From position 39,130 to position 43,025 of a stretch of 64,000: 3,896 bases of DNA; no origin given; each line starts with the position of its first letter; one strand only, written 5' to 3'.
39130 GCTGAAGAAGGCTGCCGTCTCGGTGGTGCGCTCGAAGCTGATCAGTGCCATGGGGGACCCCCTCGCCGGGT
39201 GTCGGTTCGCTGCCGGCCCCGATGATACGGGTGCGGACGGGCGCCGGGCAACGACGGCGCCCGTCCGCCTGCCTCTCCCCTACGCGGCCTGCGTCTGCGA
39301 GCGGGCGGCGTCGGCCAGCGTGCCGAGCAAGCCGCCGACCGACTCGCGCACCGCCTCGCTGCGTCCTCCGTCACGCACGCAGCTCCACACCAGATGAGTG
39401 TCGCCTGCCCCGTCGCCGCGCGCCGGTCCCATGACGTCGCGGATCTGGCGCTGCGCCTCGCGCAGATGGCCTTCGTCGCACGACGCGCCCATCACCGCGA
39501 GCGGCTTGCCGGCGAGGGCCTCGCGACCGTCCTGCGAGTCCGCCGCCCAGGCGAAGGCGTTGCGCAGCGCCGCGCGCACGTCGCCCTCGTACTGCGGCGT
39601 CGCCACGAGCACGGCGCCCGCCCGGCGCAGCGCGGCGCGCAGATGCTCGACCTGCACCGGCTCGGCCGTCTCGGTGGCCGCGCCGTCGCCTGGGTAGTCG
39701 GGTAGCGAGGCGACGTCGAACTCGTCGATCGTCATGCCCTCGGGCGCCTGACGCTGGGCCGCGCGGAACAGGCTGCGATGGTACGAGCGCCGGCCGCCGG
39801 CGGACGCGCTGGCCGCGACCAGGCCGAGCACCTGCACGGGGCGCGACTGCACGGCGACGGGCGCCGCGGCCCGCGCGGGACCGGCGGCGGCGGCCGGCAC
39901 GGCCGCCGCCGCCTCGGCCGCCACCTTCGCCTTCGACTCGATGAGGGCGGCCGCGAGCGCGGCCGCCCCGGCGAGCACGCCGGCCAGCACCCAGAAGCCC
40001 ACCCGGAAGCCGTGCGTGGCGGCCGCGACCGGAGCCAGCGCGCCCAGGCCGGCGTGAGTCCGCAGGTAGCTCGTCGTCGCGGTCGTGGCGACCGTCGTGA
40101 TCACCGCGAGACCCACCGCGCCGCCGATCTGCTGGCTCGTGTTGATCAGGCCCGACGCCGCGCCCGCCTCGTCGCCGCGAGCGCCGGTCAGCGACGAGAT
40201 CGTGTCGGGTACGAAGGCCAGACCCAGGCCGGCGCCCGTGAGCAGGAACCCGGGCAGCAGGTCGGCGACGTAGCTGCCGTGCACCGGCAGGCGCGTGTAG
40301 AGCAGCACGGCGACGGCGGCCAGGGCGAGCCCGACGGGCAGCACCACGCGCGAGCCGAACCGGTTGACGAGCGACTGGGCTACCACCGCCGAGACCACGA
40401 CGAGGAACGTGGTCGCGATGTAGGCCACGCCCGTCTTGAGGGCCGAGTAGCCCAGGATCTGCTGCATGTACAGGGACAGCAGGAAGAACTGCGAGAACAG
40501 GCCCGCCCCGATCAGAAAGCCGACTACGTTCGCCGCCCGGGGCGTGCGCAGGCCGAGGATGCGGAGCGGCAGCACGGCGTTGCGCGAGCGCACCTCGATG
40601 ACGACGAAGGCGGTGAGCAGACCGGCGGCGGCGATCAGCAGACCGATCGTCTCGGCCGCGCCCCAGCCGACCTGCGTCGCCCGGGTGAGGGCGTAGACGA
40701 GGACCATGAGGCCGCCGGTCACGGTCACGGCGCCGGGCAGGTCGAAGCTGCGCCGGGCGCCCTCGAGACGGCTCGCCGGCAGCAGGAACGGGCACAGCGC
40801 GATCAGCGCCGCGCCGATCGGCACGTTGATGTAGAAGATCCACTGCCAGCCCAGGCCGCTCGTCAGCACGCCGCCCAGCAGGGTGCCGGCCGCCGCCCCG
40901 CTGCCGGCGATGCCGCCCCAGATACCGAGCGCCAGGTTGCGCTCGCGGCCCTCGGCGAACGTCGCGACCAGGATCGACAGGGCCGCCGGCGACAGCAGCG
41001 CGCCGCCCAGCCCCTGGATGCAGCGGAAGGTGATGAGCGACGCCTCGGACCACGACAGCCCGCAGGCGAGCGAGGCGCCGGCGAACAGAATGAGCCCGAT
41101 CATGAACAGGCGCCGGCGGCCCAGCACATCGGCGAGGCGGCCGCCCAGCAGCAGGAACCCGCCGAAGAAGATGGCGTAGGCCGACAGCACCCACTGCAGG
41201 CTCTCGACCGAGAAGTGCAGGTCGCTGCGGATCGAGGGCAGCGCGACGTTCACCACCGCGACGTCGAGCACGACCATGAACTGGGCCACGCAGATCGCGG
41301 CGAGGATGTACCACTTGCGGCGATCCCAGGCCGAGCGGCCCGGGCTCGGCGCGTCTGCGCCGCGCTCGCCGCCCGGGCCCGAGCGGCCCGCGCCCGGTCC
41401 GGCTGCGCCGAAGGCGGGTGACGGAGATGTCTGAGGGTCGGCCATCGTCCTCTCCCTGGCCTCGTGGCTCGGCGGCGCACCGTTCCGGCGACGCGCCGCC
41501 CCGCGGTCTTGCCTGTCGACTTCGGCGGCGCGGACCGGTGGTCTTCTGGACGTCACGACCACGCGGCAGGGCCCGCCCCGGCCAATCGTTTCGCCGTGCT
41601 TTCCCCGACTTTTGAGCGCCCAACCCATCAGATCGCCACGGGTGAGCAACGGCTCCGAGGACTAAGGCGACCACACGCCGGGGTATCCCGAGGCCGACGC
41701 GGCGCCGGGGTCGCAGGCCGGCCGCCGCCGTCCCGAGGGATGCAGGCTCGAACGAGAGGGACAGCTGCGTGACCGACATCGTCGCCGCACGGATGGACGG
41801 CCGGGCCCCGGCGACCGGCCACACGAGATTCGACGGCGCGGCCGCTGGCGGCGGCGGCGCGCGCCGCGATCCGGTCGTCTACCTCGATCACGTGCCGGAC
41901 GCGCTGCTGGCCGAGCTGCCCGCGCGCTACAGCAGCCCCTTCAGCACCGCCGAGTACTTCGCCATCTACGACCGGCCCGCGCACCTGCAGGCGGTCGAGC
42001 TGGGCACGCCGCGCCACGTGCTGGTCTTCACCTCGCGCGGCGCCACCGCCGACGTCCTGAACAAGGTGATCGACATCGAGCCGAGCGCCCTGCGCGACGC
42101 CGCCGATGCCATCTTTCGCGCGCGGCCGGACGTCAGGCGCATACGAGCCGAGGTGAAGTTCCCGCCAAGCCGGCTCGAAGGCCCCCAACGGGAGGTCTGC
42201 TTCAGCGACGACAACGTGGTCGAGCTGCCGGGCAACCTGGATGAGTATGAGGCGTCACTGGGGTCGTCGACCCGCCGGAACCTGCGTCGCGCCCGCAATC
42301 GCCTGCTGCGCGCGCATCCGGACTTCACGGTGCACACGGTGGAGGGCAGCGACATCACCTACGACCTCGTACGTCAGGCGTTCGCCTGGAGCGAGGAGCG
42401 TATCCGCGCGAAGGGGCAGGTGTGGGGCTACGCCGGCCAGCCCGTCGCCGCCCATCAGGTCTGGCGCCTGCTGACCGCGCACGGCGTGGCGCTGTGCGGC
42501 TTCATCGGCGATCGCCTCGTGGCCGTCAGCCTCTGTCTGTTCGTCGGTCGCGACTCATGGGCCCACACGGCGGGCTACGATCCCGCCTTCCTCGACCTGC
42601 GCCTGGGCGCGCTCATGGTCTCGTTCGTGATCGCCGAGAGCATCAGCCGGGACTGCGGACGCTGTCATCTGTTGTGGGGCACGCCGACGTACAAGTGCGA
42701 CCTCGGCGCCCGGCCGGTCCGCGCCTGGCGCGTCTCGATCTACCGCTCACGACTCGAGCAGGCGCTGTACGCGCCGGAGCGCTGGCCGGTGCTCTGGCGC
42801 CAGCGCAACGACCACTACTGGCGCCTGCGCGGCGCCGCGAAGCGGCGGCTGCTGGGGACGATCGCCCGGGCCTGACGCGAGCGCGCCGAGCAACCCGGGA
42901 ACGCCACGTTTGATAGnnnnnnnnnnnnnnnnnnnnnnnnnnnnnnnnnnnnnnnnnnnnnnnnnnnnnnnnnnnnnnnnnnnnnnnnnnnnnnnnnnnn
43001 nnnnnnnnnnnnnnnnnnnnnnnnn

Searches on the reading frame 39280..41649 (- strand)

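Call 10: search_protein_families(library=pfam, proteins=[window:39280-41649:-], max_evalue=0.01)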
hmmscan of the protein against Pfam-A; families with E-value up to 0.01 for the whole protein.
window:39280-41649:- (789 aa): 4 families
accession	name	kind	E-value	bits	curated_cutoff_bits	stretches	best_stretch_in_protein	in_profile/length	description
PF07690.21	MFS_1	-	1.5e-52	179.1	33.4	1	119-513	1-346/347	Major Facilitator Superfamily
PF03358.20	FMN_red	-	8.2e-18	64.9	24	1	613-741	8-133/152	NADPH-dependent FMN reductase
PF12832.13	MFS_1_like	-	0.0023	17.5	25.2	1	381-460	227-303/373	MFS_1 like family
PF07242.16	DUF1430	-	0.0024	18.6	28.2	0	389-451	22-82/100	Protein of unknown function (DUF1430)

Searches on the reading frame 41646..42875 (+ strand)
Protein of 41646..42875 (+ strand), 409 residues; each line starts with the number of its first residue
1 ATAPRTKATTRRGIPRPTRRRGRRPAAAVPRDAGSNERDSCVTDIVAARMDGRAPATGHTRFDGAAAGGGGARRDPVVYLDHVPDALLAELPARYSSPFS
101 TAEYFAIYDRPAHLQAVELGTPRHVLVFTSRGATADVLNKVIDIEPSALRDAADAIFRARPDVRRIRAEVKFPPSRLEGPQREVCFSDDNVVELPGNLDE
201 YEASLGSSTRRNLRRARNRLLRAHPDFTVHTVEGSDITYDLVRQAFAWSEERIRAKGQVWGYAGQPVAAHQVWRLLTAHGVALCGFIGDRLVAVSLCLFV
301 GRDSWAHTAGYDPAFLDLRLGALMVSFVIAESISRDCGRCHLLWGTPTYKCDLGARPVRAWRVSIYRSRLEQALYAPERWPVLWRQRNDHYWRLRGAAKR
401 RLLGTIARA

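Call 10: search_protein_families(library=pfam, proteins=[window:41646-42875:+], max_evalue=0.01)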
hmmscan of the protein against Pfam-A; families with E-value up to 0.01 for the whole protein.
window:41646-42875:+ (409 aa): 1 family
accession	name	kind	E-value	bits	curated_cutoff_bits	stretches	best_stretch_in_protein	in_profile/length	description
PF13480.13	Acetyltransf_6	-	3.1e-12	47.3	22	1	207-350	1-142/143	Acetyltransferase (GNAT) domain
